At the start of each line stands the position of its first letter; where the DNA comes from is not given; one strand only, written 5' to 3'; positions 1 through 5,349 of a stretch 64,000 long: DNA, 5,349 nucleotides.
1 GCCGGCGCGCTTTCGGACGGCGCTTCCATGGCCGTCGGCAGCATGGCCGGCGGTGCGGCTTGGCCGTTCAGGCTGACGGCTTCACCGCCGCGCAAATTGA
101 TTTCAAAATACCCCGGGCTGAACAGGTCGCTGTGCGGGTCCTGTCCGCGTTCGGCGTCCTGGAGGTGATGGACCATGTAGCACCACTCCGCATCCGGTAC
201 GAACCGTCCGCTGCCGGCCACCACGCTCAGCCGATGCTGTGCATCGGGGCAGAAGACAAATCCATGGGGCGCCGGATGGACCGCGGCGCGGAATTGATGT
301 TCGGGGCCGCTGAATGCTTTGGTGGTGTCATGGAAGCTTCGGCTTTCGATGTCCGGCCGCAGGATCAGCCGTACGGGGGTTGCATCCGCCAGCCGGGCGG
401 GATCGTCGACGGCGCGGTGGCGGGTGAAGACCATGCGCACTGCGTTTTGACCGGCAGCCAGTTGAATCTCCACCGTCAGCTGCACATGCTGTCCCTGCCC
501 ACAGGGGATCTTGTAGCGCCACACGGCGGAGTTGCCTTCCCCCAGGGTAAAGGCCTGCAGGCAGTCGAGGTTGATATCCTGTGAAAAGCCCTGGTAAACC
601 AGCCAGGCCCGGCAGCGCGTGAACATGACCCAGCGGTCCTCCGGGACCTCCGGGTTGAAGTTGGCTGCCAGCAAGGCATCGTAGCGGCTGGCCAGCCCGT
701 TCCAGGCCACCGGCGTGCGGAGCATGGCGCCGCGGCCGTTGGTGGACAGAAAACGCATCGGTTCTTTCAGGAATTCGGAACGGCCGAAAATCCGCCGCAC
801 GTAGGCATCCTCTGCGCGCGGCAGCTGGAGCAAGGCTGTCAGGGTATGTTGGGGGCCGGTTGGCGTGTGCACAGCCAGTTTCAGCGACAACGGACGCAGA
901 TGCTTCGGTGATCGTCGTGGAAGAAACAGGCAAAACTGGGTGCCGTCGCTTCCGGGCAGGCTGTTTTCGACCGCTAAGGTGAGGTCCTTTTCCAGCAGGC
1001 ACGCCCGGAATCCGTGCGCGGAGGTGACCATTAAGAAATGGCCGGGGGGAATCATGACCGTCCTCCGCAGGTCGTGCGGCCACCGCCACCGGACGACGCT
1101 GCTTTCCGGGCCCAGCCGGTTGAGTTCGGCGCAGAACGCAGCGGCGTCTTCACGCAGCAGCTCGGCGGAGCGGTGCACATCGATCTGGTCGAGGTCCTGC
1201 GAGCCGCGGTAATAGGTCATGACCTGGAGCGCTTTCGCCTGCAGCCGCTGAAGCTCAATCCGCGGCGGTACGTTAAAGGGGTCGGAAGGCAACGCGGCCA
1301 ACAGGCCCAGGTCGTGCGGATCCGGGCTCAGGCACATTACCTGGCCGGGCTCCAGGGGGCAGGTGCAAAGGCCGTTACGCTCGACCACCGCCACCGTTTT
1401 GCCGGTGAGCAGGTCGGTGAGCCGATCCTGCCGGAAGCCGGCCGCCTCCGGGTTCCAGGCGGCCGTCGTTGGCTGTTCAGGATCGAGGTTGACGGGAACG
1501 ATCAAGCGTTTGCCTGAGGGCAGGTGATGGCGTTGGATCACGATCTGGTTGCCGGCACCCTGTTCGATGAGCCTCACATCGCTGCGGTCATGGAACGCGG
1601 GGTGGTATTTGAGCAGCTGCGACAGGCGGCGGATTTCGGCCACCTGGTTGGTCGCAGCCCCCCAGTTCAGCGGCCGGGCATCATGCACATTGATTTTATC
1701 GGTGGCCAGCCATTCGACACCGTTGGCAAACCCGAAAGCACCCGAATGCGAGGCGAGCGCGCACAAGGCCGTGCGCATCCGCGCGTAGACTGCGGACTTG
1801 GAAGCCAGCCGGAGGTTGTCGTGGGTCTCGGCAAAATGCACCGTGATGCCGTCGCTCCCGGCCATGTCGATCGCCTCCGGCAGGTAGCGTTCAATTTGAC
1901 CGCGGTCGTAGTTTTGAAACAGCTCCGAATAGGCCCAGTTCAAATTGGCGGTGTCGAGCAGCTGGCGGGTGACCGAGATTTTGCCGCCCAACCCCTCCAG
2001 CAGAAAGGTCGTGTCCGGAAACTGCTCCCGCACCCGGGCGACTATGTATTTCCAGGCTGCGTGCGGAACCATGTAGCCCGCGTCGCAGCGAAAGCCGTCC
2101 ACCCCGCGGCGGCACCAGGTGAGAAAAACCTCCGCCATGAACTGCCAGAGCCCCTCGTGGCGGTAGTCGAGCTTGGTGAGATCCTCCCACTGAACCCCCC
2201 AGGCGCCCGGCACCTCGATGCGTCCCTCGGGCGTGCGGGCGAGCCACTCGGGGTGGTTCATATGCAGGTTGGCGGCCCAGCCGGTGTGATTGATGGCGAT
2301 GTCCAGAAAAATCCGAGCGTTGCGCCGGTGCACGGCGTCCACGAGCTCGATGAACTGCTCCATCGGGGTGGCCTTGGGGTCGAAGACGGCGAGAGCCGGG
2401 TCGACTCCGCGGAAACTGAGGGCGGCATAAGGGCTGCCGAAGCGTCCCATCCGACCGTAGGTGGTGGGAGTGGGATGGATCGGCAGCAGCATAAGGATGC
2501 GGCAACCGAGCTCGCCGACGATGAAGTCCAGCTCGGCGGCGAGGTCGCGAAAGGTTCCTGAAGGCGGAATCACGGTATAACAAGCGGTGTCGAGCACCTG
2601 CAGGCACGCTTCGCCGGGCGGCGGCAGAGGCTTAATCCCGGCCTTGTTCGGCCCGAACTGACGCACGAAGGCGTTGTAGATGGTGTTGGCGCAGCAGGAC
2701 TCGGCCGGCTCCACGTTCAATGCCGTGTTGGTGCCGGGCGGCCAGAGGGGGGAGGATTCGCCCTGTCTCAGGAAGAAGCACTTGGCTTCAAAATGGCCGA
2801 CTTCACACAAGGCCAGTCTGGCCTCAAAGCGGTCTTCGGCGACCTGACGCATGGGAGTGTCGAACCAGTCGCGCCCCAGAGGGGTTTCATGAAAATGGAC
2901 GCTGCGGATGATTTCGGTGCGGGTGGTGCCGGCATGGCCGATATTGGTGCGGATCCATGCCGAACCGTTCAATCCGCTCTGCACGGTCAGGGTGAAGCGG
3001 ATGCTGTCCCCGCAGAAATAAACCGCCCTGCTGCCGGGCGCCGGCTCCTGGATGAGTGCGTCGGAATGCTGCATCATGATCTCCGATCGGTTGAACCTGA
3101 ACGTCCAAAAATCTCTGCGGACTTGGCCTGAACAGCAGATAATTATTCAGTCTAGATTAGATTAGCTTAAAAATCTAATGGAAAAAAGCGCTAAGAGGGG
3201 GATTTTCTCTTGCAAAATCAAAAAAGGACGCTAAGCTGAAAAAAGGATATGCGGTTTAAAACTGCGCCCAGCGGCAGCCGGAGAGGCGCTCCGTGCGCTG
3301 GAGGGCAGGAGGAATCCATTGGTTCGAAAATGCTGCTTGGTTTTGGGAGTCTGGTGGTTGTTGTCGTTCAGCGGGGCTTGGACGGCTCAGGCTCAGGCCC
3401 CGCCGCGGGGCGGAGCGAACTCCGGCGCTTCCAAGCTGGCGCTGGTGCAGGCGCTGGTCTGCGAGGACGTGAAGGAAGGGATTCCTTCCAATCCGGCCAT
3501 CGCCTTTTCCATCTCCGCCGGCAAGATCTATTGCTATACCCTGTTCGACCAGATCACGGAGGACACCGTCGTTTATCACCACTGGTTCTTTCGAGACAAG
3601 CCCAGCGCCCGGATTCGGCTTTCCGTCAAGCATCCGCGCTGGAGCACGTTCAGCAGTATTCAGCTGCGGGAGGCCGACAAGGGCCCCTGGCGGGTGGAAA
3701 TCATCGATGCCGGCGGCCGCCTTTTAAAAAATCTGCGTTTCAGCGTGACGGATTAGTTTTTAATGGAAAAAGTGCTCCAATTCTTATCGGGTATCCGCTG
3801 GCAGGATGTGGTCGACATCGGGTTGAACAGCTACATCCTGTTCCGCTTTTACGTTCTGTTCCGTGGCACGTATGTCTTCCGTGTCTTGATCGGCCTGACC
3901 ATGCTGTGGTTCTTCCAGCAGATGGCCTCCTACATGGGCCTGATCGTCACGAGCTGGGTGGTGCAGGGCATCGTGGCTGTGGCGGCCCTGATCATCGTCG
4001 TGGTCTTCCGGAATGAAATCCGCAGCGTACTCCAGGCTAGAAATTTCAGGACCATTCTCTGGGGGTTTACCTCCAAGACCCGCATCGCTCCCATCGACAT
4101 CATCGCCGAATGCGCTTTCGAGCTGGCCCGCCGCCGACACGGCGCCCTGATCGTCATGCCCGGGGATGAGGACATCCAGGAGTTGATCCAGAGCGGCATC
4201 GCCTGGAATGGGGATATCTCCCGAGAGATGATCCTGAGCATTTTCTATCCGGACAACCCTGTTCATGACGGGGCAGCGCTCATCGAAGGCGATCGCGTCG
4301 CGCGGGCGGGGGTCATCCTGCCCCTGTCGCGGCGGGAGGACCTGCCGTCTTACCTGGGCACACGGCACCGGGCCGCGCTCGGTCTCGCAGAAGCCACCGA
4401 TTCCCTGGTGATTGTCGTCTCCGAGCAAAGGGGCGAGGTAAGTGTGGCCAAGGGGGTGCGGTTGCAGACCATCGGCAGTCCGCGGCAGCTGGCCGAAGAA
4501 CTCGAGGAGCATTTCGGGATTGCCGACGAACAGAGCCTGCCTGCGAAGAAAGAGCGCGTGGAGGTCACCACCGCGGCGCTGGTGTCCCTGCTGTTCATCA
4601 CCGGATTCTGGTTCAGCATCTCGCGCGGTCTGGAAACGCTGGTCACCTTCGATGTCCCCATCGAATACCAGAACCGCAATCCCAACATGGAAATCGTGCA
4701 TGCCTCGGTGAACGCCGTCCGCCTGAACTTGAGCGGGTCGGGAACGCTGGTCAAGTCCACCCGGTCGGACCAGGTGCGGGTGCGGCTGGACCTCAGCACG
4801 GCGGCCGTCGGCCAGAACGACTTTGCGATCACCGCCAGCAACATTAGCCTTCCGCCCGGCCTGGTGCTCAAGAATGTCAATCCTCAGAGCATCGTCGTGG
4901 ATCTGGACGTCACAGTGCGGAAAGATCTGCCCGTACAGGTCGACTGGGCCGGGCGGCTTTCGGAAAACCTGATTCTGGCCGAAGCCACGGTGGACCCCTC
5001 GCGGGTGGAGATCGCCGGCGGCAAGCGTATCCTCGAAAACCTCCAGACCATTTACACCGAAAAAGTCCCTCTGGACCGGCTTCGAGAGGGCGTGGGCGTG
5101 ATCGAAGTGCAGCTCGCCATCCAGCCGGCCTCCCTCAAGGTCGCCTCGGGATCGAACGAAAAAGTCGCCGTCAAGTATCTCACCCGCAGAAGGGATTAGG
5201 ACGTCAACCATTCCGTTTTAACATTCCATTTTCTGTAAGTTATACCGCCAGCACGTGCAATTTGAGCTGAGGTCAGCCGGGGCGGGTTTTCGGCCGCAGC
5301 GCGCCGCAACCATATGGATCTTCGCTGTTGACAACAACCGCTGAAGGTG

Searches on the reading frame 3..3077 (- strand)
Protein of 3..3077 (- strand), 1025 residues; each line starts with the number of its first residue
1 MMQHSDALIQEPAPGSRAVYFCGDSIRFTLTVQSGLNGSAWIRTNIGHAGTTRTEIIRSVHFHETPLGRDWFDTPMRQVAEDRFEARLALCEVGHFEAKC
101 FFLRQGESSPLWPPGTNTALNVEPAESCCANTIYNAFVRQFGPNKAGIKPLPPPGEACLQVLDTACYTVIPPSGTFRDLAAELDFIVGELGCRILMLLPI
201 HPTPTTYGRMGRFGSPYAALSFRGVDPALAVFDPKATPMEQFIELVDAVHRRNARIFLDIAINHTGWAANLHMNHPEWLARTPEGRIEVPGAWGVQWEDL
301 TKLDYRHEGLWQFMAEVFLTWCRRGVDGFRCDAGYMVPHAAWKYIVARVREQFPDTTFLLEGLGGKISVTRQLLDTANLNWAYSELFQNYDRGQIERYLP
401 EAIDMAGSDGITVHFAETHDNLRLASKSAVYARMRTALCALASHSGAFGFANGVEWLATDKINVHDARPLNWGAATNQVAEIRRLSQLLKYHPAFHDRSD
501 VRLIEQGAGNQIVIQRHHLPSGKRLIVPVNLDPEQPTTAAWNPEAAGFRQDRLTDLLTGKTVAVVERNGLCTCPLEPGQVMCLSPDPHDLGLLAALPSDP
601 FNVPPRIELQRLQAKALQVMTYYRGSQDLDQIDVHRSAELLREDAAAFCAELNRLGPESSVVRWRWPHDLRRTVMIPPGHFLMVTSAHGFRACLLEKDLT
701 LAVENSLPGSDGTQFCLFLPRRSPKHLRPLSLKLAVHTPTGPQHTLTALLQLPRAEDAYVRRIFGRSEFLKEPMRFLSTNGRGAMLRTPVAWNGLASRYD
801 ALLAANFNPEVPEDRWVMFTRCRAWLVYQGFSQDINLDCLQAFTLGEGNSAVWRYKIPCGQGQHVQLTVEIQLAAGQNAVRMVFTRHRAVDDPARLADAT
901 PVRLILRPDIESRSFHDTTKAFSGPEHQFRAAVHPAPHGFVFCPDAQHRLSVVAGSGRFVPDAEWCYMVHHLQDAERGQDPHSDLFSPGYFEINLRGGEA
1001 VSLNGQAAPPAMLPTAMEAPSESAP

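Call 31: search_protein_families(library=pfam, proteins=[window:3-3077:-], max_evalue=0.00001)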
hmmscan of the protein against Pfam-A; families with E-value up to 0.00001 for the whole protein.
window:3-3077:- (1025 aa): 2 families
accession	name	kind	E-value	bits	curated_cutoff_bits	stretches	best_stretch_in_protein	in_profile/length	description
PF12439.13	GDE_N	-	1.1e-32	113.8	27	1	776-1001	3-218/219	Glycogen debranching enzyme N terminal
PF00128.31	Alpha-amylase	-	5.9e-09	36.1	22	0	174-268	16-95/446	Alpha amylase, catalytic domain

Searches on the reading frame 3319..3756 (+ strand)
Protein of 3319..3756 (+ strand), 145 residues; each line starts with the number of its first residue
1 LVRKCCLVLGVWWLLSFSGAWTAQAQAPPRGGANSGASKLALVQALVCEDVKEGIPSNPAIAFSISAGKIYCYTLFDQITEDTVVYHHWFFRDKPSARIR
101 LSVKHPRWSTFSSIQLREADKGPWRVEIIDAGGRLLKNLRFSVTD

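Call 31: search_protein_families(library=pfam, proteins=[window:3319-3756:+], max_evalue=0.00001)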
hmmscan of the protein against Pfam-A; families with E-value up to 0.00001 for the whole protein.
window:3319-3756:+ (145 aa): 1 family
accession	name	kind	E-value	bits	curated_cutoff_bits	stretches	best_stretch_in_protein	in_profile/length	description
PF11141.13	DUF2914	-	6.4e-21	74.3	23.6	1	83-143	2-62/62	Protein of unknown function (DUF2914)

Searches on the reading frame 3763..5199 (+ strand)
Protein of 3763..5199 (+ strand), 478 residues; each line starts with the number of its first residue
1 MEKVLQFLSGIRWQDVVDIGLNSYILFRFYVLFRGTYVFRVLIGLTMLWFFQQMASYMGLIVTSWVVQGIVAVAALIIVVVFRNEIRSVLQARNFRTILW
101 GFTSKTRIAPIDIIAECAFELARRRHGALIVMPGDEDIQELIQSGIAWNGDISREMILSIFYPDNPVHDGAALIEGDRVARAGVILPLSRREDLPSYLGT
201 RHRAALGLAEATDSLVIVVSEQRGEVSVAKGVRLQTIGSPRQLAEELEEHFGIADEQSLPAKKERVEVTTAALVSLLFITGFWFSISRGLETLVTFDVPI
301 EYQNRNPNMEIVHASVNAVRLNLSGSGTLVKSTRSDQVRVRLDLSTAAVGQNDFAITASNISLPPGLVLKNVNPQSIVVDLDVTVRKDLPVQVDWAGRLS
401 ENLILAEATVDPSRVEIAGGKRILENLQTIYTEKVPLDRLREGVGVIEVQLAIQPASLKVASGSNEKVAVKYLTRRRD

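Call 31: search_protein_families(library=pfam, proteins=[window:3763-5199:+], max_evalue=0.00001)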
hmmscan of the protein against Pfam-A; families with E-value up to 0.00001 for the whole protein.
window:3763-5199:+ (478 aa): 2 families
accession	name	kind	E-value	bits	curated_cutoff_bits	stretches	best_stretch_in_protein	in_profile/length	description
PF02457.21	DAC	-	1.1e-36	125.4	27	1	118-231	4-116/119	DisA bacterial checkpoint controller nucleotide-binding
PF07949.17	YbbR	-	6.2e-12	46.1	22.3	1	390-461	2-71/81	YbbR-like protein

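Call 64: find_encoding_contigs(protein=window:3763-5199:+, flank=10000, max_places=2)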
Protein window:3763-5199:+ (478 aa): 2 contigs read that carry it; 2 places shown.
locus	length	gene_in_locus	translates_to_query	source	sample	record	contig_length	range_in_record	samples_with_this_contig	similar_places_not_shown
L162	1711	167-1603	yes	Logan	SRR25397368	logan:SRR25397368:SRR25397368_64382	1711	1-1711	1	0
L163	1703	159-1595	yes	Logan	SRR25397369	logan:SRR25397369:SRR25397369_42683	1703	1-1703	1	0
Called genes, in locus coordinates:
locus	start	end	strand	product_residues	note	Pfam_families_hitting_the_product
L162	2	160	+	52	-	?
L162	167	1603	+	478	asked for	PF02457:DAC, PF07949:YbbR (weak)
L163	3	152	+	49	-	?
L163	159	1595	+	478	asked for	PF02457:DAC, PF07949:YbbR (weak)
